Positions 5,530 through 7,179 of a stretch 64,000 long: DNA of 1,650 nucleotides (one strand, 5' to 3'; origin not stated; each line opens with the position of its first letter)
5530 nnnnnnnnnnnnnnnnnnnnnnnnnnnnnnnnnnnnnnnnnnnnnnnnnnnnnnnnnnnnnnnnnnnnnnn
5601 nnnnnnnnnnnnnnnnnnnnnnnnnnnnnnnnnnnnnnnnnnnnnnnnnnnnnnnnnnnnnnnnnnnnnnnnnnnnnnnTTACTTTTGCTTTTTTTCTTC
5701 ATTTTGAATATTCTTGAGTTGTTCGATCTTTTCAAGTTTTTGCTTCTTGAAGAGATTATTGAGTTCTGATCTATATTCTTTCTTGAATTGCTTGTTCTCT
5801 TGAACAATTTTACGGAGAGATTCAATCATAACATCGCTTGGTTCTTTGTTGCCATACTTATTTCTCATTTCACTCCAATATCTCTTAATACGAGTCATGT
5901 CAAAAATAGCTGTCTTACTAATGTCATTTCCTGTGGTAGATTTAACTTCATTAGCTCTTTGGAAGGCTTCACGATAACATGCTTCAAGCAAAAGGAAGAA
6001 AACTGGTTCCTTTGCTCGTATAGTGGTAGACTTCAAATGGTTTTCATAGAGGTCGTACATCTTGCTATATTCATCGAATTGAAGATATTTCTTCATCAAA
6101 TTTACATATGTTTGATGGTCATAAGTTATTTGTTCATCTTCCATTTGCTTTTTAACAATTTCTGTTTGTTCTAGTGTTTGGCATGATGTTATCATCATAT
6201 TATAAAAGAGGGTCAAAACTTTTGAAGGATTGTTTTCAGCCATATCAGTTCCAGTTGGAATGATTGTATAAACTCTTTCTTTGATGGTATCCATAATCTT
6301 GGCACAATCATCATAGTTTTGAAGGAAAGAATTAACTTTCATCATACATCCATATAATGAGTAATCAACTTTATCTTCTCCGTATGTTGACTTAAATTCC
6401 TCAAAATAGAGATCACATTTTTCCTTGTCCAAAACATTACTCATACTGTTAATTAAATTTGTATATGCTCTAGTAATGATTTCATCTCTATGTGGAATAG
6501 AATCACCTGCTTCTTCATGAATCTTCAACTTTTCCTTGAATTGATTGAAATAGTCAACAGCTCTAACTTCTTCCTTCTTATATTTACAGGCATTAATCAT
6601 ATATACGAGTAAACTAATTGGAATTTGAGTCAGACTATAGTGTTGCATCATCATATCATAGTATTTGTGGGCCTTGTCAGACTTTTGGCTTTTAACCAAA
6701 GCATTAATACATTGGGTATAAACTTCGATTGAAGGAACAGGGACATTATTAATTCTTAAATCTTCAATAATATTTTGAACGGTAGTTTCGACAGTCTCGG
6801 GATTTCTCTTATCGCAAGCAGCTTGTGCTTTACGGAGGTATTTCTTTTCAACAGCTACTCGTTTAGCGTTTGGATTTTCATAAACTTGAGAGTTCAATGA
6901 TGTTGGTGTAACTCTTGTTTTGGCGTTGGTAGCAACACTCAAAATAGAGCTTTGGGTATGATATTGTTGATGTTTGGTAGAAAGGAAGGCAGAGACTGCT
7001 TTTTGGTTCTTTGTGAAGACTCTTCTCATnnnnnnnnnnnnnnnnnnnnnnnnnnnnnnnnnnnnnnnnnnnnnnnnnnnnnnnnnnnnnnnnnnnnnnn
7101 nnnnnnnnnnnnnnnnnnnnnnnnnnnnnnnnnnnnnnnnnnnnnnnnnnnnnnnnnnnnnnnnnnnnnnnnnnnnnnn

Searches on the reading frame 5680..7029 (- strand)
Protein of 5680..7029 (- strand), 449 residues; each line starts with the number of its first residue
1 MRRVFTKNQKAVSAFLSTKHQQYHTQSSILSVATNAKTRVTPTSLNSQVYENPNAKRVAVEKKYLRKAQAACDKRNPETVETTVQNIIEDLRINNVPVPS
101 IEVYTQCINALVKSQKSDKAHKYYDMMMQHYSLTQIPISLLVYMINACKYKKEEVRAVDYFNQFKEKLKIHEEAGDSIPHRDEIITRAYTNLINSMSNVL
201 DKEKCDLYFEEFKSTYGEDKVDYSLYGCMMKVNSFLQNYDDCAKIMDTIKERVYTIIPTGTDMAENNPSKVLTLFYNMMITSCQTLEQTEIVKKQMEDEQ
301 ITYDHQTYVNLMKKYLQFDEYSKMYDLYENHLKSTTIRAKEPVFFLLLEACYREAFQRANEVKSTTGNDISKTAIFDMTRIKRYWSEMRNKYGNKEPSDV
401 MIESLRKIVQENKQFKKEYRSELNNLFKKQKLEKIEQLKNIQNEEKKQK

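Call 12: find_encoding_contigs(protein=P0134, flank=10000, max_places=6)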
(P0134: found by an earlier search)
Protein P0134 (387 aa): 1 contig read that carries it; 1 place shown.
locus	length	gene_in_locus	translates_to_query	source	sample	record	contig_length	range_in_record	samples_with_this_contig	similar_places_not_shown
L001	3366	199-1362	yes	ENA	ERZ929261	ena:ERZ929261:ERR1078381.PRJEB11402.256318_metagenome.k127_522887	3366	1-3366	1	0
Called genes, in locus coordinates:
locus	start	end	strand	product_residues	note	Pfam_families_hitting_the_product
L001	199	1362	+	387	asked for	PF12678:zf-rbx1 (weak), PF13639:zf-RING_2, PF17123:zf-RING_11 (weak)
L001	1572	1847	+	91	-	-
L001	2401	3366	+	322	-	?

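Call 20: find_homologous_proteins(query=L001:2401-3366:+, max_evalue=1e-30)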
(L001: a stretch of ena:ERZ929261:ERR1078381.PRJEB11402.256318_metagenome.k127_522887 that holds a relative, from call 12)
Query L001:2401-3366:+ (322 aa): 650 proteins with E <= 1e-30 among 2726 candidates; the best 120 are listed.
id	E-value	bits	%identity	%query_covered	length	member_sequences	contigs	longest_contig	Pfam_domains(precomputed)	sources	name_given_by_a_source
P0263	1.1e-168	578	100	79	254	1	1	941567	PF08082.17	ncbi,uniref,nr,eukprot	ncbi:predicted protein [Naegleria gruberi]|uniref:Predicted protein n=1 Tax=Naegleria gruberi TaxID=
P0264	4.5e-103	363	62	79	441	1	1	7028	PF08082.17,PF08083.17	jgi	-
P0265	5.8e-103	362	64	76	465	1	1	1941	PF08082.17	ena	-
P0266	2.6e-102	360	55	87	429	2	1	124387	PF08082.17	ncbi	ncbi:Pre-mRNA-processing-splicing factor 8A, partial [Phytophthora capsici]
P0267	4.2e-102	359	58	81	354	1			PF08082.17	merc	-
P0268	1.0e-101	358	61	80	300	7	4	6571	PF08082.17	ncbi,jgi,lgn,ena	jgi:pre-mRNA-processing factor 8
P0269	1.3e-101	358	61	78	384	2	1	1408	PF08082.17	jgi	jgi:hypothetical protein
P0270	1.5e-101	358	63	78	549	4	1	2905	PF08082.17,PF08083.17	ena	-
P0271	2.8e-101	357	63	74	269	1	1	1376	PF08082.17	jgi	-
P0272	3.5e-101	356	64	79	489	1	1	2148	PF08082.17,PF08083.17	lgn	-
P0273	5.6e-101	356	63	78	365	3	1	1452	PF08082.17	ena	-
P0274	1.1e-100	355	62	75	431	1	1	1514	PF08082.17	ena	-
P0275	1.7e-100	354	54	89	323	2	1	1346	PF08082.17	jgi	jgi:pre-mRNA-processing factor 8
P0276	3.0e-100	353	61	79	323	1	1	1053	PF08082.17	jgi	-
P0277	7.5e-100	352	62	78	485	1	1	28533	PF08082.17,PF08083.17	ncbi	ncbi:Pre-mRNA-processing-splicing factor 8, partial [Smittium culicis]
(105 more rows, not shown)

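Call 22: find_encoding_contigs(protein=P0126, flank=10000, max_places=4)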
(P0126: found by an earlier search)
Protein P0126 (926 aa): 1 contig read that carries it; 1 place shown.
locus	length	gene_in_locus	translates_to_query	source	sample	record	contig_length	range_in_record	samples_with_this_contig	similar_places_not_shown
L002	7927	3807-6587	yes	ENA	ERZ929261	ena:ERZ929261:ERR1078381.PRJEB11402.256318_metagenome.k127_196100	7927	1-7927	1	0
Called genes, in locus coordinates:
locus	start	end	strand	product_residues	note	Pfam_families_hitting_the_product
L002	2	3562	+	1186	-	?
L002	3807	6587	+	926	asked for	-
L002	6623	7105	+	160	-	-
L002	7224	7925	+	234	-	?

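Call 23: find_encoding_contigs(protein=P0122, flank=10000, max_places=4)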
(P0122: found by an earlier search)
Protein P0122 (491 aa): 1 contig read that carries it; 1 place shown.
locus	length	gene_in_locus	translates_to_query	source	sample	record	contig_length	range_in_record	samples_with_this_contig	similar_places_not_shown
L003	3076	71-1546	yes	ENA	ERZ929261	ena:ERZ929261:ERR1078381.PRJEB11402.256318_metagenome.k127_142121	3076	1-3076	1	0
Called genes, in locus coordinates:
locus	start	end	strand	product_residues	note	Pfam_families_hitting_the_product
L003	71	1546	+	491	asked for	PF04884:UVB_sens_prot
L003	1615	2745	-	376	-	PF09229:Aha1_N, PF08327:AHSA1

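Call 24: find_encoding_contigs(protein=P0142, flank=10000, max_places=4)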
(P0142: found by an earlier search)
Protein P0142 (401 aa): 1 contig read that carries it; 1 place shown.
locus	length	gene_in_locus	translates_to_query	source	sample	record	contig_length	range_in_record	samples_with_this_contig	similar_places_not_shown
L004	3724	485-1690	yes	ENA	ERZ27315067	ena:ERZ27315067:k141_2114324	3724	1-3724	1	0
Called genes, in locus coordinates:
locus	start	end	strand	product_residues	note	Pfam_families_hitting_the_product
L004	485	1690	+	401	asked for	PF00262:Calreticulin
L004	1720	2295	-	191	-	PF04603:Mog1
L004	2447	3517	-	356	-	PF00583:Acetyltransf_1, PF13673:Acetyltransf_10 (weak), PF13508:Acetyltransf_7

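Call 31: find_related_loci(query=L001:2401-3366:+, collection=metagenome_contigs, flank=1500)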
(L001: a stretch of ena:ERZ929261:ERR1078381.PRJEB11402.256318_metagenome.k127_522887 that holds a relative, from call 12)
Query L001:2401-3366:+ (322 aa) in metagenome_contigs; peptide patterns used: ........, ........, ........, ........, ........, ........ (x = any residue, [..] = any of these).
600 stretches matched a pattern (row limit reached: there are more); 534 encode a relative of the query (tblastn E <= 1e-3); the best 80 are kept; 80 distinct loci.
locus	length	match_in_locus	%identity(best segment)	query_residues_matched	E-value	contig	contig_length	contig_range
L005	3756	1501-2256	62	64-322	3e-106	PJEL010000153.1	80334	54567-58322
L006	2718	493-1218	65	73-322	4e-107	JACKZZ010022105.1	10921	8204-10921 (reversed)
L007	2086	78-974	55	19-318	2e-111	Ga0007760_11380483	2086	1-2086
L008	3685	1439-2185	61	65-322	2e-106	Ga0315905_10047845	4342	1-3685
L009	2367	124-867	61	66-322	3e-106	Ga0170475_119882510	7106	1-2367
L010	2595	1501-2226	63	73-322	5e-107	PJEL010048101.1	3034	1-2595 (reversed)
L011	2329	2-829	56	37-322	4e-106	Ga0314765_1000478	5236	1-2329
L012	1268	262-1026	62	65-322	3e-113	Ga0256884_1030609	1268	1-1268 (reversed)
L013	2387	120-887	58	58-322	1e-105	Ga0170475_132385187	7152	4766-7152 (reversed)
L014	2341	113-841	62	72-322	3e-105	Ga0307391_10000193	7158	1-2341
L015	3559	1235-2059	57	37-322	7e-104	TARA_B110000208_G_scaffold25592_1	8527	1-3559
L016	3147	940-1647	64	78-322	2e-103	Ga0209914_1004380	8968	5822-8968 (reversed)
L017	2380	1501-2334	54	46-322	3e-104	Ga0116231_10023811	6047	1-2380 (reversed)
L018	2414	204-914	64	78-322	2e-104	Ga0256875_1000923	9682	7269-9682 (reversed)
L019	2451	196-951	59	61-322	9e-104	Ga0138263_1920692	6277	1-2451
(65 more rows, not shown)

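Call 38: find_encoding_contigs(protein=P0139, flank=10000, max_places=4)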
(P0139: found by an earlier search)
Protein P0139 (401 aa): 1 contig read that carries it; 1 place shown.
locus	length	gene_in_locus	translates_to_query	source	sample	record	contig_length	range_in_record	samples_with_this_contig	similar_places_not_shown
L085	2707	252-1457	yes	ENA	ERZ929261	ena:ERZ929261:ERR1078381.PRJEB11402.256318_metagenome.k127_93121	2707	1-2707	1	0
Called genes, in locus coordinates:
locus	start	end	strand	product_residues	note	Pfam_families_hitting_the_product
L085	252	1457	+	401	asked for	PF00262:Calreticulin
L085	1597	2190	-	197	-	PF04603:Mog1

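Call 39: find_encoding_contigs(protein=P0121, flank=10000, max_places=4)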
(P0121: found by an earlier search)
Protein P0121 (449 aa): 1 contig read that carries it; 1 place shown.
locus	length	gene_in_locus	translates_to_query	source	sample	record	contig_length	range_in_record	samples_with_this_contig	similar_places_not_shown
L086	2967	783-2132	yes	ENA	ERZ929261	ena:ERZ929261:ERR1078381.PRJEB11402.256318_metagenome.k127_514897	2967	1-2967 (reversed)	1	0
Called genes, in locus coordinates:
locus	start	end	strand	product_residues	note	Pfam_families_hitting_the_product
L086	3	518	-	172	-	?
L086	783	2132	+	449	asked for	-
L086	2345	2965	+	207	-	?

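Call 43: search_protein_families(library=pfam, proteins=[L001:2401-3366:+])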
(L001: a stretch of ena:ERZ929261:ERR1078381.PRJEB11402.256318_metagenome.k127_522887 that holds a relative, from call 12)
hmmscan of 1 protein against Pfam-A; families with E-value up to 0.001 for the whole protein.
L001:2401-3366:+ (322 aa): 1 family
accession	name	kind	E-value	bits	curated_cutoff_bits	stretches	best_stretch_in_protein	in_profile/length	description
PF08082.16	PRO8NT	-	1.2e-81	272.5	25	1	116-262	5-151/152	PRO8NT (NUC069), PrP8 N-terminal domain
